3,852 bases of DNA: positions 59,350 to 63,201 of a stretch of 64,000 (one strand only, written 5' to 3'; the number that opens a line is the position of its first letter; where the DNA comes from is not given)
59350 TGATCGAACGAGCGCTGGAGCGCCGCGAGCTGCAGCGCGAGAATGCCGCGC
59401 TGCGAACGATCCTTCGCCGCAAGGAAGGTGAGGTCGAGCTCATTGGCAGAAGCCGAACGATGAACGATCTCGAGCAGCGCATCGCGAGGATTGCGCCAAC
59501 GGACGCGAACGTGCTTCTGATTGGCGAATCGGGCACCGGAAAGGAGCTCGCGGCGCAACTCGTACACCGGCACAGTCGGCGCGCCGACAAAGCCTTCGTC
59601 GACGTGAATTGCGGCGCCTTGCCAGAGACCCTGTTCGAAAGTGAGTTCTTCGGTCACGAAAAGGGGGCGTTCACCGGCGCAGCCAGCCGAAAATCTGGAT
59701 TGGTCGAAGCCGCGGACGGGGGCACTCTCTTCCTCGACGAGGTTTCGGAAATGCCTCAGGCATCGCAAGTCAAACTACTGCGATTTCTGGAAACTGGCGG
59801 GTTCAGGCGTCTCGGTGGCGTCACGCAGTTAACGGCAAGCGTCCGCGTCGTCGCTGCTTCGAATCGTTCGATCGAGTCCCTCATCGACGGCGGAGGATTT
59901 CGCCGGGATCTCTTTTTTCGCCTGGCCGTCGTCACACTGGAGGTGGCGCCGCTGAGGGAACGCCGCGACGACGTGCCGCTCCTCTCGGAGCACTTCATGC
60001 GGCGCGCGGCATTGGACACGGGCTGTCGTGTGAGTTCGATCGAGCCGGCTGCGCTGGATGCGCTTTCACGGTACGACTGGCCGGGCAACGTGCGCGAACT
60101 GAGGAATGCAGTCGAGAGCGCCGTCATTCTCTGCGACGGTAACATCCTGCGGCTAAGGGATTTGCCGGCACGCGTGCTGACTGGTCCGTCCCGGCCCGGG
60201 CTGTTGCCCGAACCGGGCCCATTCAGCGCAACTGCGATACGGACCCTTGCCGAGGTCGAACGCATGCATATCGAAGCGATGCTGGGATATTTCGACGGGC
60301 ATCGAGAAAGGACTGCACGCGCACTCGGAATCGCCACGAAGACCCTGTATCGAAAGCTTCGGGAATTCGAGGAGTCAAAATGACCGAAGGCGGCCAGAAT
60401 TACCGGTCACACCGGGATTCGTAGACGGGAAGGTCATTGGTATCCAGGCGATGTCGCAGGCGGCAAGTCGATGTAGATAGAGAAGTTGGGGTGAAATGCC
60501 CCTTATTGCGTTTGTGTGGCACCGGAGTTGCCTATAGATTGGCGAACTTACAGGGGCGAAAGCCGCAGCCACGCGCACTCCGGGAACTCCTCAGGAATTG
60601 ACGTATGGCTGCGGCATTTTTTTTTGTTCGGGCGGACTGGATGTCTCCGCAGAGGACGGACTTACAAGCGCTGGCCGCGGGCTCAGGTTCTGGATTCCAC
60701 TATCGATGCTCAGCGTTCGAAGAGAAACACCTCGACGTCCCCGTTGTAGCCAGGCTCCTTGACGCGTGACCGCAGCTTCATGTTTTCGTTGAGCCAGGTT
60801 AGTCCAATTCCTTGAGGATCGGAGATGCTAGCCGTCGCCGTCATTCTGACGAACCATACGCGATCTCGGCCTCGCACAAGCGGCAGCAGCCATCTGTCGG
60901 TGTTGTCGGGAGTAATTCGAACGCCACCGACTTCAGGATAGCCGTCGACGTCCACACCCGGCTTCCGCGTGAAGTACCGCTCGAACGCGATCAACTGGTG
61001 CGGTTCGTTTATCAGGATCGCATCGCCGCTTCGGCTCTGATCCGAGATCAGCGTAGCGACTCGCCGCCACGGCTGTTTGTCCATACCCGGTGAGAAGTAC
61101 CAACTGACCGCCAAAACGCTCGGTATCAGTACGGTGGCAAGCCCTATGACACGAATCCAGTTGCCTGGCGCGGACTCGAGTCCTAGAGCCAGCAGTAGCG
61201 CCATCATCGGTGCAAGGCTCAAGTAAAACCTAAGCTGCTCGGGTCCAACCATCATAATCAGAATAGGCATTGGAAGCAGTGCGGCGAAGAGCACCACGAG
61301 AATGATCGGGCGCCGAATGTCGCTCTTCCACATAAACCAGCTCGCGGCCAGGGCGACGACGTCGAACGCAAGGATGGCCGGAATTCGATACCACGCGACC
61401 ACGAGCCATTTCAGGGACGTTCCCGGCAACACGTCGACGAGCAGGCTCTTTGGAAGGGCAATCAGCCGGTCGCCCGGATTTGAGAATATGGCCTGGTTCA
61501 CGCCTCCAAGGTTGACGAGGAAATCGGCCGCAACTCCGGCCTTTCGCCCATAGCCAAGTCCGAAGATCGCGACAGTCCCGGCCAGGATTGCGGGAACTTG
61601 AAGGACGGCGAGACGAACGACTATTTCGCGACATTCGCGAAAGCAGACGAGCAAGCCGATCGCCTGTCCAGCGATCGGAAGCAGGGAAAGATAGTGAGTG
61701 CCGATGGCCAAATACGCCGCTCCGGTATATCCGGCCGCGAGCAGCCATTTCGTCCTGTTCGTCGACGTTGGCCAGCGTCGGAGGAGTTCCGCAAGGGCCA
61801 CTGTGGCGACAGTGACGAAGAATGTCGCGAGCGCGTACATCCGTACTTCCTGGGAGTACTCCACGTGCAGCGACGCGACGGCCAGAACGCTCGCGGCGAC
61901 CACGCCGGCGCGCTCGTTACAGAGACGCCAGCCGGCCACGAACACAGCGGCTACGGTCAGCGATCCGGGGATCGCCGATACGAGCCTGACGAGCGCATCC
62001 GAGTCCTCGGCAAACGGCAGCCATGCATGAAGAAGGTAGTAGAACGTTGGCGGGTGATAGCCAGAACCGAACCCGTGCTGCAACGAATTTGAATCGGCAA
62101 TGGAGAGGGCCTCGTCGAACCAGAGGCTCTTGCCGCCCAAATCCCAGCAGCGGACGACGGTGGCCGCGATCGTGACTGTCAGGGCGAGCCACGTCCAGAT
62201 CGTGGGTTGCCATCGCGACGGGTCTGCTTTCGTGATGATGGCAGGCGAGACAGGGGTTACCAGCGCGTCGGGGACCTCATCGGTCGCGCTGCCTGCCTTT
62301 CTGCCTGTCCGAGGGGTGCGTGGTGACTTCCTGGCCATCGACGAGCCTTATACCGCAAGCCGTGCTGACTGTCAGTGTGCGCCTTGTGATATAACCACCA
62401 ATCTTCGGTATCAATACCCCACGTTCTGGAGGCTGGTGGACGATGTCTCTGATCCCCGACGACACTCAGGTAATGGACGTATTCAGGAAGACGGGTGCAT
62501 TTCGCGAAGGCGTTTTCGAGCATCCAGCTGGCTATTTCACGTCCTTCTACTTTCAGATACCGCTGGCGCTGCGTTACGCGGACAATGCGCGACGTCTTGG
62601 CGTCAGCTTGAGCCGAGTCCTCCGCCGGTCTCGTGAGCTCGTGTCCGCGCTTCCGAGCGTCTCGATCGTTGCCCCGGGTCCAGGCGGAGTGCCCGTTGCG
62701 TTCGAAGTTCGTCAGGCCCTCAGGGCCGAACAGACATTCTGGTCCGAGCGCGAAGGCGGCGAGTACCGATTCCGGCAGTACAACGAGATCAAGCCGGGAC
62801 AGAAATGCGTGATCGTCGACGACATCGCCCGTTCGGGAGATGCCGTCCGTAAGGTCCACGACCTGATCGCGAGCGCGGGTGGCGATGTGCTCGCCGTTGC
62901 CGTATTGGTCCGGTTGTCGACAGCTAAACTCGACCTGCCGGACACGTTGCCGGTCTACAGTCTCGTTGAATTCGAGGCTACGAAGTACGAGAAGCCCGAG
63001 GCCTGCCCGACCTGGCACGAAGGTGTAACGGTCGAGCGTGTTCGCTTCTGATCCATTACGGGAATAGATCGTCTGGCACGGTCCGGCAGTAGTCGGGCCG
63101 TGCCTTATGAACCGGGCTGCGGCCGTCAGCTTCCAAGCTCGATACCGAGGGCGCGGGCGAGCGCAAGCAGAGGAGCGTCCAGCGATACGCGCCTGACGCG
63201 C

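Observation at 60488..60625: Sigma-54 promoter plus terminator-bounded ~83-nt non-coding transcript immediately downstream of an NtrC-family activator gene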

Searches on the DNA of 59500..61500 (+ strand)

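Call 3: search_rna_families(source=window, start=59500, end=61500, threshold=evalue, max_evalue=10, show_alignments=3)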
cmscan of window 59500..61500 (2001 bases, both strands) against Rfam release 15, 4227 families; matches with E-value up to 10: 3.
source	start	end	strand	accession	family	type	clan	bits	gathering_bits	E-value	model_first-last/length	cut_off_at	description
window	60833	60960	-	RF02989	gntR-DTE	Gene; sRNA;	-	16.5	63.6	6.6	1-119/119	no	gntR-DTE RNA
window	59730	59818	-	RF02166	PVT1_3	Gene; lncRNA;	-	12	45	4.3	1-95/95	no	Pvt1 oncogene conserved region 3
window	60051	60128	+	RF01142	sR19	Gene; snRNA; snoRNA; CD-box;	-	12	45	9.2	1-63/63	no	Small nucleolar RNA sR19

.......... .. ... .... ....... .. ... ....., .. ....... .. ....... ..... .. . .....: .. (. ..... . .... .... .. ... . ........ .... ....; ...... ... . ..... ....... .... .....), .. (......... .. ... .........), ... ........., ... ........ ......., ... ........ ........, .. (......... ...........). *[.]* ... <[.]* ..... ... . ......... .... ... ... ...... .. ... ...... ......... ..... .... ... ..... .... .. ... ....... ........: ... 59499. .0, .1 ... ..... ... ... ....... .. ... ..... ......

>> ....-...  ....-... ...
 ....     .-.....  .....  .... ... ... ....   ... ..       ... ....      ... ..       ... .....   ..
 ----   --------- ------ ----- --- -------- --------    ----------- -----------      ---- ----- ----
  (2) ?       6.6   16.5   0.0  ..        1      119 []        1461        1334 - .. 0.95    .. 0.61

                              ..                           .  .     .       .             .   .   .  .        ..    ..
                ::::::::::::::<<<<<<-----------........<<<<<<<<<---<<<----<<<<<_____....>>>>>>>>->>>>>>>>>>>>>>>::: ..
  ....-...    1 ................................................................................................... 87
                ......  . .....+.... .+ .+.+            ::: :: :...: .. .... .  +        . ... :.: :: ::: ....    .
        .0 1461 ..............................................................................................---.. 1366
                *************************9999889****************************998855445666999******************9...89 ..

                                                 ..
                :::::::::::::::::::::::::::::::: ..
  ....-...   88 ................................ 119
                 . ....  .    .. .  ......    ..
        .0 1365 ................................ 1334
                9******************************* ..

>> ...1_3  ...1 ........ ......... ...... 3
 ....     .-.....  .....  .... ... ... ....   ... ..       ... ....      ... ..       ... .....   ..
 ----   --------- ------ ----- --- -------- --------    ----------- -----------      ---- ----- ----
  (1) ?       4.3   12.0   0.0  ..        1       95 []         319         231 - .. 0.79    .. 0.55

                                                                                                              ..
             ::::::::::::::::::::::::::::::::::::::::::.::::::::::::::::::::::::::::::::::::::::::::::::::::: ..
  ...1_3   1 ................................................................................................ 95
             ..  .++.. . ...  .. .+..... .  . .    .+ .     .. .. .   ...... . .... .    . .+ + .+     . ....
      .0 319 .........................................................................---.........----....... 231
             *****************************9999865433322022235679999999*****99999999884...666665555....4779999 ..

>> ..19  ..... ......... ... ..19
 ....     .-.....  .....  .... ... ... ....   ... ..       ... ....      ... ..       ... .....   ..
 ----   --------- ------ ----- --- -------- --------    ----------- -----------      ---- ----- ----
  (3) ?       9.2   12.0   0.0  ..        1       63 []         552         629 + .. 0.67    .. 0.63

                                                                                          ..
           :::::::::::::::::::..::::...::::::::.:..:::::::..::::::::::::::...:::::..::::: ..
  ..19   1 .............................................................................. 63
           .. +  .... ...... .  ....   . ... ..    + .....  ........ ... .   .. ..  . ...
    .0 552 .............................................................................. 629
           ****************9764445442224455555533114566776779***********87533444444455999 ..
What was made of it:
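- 60543..60625 (+): Small non-coding RNA of about 82 nt; the start is inferred to within 2 nt. Its parts are the 5' tail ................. (60544-60560), the 14-bp stem (60562-60575 with 60602-60615), the 26-nt loop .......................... (60576-60601) and U9 (60617-60625). There is no Rfam match at E up to 10 (call 3).
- On Qrr (Rfam RF00378): cmscan of 59500-61500 at E up to 10 returned only three unrelated chance hits (call 3).
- On CrcZ/CrcY/CrcX: No Rfam hit (call 3).
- On Pxr, NrsZ, GlmY/GlmZ: No hit at E up to 10 (call 3).
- Closest known: cbrA-cbrB-crcZ of Pseudomonadaceae. Different: There is no sequence or structural homology (no Rfam hit, call 3).
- Closest known: LuxO-Qrr of Vibrionaceae. 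Different: There is no Rfam Qrr match (call 3).
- Closest known: NtrBC-NrsZ. Different: None of these Rfam families matches at E up to 10 (call 3).
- Tried and rejected: Searching 59500-61500 in E-value mode gave nothing relevant (call 3).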

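Call 39: build_rna_model(alignment_id=A3, structure=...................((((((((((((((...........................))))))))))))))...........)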
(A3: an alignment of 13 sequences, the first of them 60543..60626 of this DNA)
Model R1 built from alignment A3 (13 sequences, 85 columns); structure: as given.
model positions 83; base pairs 14; branch points 0; effective number of sequences 1.48; information 0.684 bits per position. Calibrated on 0.2 Mb of random sequence (short: E-values are rough).
structure used (alignment columns):
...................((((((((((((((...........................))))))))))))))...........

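Call 41: search_with_rna_model(model_id=R1, source=window, max_evalue=10)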
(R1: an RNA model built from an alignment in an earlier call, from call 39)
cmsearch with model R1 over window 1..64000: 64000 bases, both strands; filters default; matches with E-value up to 10: 2.
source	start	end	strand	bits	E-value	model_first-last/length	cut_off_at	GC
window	60543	60625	+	98.9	1.5e-23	1-83/83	no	0.55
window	60557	60630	-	20.5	0.0024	1-83/83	no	0.55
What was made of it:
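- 60543..60625 (+): The covariance model scores 98.9 bits here and finds nothing else in the window (call 41).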

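Call 43: search_with_rna_model(model_id=R1, sources=[L001, L002, L003, L004, L005, L006, L007, L008, L009, L010, L011, L012, L013, L014, L015, L016, L017, L018, L019, L020, L021, L022, L023, L024, L025, L026, L027, L028, L029, L030, L031, L032, L033, L034, L035, L036, L037, L038, L039, L040, L041, L042, L043, L044, L045, L046, L047, L048, L049, L050, L051, L052, L053, L054, L055, L056, L057, L058, L059, L060, L061, L062, L063, L064, L065, L066, L067, L068, L069, L070, L071, L072, L073, L074, L075, L076, L077, L078, L079, L080, L091, L092, L093, L094, L095, L096, L097, L098, L099, L100, L101, L102, L103, L104, L105, L106, L107, L108, L109, L110], max_evalue=1)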
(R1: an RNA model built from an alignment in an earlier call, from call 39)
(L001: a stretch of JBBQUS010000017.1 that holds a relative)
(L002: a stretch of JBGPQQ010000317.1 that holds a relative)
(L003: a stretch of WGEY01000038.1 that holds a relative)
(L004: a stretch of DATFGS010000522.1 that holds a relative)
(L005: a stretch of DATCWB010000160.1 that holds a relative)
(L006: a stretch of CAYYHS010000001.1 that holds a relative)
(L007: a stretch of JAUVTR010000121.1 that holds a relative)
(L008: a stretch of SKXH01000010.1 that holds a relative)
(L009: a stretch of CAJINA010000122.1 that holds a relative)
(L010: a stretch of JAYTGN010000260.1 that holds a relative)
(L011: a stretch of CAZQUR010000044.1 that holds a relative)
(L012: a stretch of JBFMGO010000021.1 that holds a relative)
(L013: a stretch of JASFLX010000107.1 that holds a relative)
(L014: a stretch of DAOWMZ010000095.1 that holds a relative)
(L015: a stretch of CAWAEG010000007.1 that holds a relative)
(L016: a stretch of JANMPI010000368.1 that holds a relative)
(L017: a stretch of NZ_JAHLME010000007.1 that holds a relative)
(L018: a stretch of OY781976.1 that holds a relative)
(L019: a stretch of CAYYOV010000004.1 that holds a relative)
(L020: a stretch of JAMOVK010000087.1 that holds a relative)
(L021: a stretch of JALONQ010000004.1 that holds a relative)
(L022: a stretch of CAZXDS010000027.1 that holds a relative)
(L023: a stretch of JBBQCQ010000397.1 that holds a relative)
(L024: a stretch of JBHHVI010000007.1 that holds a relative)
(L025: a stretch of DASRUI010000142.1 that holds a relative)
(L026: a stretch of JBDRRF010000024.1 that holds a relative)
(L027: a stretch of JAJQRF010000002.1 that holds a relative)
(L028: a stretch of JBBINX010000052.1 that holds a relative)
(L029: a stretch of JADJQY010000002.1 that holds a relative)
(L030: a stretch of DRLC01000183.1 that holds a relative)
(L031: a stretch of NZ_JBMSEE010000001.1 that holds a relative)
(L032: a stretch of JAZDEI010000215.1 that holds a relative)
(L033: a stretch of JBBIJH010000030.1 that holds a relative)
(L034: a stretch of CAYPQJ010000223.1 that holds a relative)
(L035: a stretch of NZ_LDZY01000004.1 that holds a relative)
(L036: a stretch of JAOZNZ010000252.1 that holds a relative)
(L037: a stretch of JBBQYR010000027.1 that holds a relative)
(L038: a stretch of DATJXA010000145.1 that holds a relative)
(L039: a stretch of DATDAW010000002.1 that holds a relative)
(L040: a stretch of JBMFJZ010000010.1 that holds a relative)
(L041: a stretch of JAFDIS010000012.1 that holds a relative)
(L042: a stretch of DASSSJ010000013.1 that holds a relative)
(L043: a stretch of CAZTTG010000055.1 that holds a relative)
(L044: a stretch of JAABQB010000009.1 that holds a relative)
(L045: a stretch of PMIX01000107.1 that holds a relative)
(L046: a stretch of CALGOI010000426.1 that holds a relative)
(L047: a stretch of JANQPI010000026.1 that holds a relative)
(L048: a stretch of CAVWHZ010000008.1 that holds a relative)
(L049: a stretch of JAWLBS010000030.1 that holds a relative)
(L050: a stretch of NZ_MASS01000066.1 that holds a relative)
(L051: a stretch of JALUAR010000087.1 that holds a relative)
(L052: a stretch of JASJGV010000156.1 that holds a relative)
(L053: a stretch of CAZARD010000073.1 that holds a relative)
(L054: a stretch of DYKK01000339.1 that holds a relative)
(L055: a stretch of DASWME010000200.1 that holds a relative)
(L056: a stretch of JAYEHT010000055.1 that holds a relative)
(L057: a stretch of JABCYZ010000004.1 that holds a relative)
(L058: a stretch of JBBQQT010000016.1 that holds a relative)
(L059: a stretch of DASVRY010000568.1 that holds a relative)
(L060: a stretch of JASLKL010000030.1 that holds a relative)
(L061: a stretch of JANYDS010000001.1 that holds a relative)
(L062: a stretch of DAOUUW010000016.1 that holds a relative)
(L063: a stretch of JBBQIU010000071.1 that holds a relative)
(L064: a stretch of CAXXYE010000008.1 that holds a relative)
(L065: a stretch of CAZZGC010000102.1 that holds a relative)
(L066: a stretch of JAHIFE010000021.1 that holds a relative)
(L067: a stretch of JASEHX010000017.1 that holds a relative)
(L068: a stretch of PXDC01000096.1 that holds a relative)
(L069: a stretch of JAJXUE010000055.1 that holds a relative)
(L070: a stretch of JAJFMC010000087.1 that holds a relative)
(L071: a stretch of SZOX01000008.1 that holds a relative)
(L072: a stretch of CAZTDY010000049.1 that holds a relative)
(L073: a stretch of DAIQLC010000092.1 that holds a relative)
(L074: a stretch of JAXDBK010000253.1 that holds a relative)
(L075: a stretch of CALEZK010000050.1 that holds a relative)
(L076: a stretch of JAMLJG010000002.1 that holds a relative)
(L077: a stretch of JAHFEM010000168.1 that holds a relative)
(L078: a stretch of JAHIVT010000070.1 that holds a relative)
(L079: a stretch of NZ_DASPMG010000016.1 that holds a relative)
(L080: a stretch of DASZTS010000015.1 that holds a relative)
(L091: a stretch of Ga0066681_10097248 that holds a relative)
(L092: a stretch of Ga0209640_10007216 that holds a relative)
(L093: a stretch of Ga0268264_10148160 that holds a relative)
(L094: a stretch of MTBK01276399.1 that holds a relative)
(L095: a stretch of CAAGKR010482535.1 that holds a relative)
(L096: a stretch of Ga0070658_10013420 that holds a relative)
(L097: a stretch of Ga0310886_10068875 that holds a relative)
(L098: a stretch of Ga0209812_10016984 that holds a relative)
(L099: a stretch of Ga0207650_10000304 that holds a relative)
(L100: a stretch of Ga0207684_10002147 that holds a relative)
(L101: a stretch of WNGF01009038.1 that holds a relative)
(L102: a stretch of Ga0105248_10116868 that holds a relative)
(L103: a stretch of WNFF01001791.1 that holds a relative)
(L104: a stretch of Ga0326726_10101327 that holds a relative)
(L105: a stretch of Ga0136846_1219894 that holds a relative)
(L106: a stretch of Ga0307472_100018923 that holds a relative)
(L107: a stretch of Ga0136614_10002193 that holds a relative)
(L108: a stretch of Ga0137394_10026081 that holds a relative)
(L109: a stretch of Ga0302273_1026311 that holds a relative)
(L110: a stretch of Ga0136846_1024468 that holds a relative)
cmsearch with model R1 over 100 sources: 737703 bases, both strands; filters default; matches with E-value up to 1: 2.
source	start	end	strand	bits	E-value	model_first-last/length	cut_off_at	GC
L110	2599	2641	+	15.4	0.59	1-83/83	no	0.47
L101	4762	4813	-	14.6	0.95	1-83/83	no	0.56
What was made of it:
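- Closest known: DVU0679 response regulator and Dv_sRNA2 of Desulfovibrio vulgaris. Different: The covariance model found nothing in Desulfobacterota paralogue loci (call 43).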

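Call 44: search_with_rna_model(model_id=R1, sources=[L111, L112, L113, L114, L115, L116, L117, L118, L119, L120, L121, L122, L123, L124, L125, L126, L127, L128, L129, L130, L131, L132, L133, L134, L135, L136, L137, L138, L139, L140, L141, L142, L143, L144, L145, L146, L147, L148, L149, L150, L151, L152, L153, L154, L155, L156, L157, L158, L159, L160, L161, L162, L163, L164, L165, L166, L167, L168, L169, L170], max_evalue=1)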
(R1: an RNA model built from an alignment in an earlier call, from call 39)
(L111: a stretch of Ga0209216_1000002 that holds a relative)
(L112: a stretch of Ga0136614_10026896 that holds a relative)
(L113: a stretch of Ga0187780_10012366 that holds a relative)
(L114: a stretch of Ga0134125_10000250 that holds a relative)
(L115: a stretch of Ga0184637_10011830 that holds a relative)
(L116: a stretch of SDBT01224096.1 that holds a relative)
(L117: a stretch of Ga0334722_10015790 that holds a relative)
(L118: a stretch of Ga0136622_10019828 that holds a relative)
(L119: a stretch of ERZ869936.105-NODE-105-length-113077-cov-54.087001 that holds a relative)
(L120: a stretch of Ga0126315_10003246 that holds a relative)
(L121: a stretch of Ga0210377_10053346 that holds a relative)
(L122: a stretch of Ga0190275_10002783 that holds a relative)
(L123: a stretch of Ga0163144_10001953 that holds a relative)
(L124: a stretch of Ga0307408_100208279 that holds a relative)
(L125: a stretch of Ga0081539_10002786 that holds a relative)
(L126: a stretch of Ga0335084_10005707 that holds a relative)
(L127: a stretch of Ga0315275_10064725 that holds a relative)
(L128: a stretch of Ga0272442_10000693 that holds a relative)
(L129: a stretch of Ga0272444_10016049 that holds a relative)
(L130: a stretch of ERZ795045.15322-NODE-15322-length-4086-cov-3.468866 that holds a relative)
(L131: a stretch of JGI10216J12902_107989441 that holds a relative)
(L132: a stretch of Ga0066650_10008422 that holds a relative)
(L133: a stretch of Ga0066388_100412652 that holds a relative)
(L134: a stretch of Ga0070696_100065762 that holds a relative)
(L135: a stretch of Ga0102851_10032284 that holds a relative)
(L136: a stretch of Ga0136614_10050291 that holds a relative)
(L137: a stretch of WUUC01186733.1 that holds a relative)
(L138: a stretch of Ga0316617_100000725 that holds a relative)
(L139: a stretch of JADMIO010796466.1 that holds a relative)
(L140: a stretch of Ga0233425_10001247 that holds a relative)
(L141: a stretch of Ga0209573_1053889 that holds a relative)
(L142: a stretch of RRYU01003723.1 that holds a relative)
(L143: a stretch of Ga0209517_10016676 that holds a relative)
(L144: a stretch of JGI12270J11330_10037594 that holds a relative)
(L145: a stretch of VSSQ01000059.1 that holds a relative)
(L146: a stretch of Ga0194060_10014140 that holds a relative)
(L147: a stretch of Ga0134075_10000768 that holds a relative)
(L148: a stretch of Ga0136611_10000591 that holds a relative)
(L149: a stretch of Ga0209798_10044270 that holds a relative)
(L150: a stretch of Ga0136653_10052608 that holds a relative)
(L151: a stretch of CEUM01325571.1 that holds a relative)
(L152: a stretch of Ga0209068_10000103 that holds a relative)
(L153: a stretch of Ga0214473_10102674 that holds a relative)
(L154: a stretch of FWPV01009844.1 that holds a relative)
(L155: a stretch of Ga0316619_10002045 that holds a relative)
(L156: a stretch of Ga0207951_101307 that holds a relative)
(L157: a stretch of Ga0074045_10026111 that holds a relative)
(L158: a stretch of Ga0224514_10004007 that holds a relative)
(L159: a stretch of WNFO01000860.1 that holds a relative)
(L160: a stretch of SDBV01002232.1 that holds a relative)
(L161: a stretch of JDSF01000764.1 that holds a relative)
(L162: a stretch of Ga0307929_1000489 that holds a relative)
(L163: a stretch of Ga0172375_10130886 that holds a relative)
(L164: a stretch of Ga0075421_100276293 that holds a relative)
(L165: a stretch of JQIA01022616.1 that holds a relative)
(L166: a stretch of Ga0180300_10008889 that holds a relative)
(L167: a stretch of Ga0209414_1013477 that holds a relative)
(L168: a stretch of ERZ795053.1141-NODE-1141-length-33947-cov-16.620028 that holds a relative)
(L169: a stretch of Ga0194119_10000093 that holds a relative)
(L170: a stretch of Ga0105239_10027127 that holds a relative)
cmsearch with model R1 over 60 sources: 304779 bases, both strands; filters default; matches with E-value up to 1: 0.
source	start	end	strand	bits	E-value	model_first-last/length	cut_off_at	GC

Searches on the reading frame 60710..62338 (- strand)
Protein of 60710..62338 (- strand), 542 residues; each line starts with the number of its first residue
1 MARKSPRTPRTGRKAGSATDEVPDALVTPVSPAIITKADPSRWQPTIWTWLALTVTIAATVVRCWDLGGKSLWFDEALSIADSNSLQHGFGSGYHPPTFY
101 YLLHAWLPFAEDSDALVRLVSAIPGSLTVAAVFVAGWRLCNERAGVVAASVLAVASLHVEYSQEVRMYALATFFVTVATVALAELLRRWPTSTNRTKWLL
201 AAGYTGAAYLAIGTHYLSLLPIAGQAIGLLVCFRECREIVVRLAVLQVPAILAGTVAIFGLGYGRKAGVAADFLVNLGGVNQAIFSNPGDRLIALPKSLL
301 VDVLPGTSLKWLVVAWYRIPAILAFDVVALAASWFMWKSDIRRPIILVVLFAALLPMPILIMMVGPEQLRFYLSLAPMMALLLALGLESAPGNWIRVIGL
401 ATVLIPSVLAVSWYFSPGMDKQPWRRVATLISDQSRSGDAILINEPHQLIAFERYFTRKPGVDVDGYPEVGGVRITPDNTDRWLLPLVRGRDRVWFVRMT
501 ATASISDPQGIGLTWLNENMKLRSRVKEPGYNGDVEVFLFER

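Call 6: search_protein_families(library=pfam, proteins=[window:60710-62338:-])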
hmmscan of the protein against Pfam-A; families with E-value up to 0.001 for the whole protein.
window:60710-62338:- (542 aa): 3 families
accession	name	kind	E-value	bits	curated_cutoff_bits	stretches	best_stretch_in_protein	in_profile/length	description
PF13231.12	PMT_2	-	1.8e-07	31.9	26.1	1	95-224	2-127/160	Dolichyl-phosphate-mannose-protein mannosyltransferase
PF11028.14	TMEM260-like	-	2.9e-05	24.3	24.2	1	82-236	8-175/179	Protein O-mannosyl-transferase TMEM260-like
PF02366.24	PMT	-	0.00017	21.7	22.7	1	111-205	79-174/245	Dolichyl-phosphate-mannose-protein mannosyltransferase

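Call 73: search_protein_families(library=ncbifam, proteins=[window:60710-62338:-], max_evalue=0.00001)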
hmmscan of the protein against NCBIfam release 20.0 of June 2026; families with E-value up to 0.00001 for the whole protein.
window:60710-62338:- (542 aa): 1 family
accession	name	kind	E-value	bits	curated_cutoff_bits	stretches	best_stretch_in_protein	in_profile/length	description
TIGR03663.1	TIGR03663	subfamily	2.6e-12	46.5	126.25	1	52-207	4-157/435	flippase activity-associated protein Agl23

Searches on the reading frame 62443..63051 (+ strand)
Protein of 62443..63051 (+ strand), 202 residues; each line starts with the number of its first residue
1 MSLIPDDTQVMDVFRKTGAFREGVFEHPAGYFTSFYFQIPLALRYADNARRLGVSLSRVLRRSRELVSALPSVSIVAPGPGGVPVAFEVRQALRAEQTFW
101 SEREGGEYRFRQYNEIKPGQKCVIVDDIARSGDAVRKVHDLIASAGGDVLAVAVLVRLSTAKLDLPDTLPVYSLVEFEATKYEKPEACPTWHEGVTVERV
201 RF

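Call 6: search_protein_families(library=pfam, proteins=[window:62443-63051:+])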
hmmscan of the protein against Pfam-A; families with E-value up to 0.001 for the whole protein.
window:62443-63051:+ (202 aa): 1 family
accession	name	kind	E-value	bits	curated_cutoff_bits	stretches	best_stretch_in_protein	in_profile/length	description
PF00156.33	Pribosyltran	-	1e-07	31.9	26.3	1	112-157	80-125/158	Phosphoribosyl transferase domain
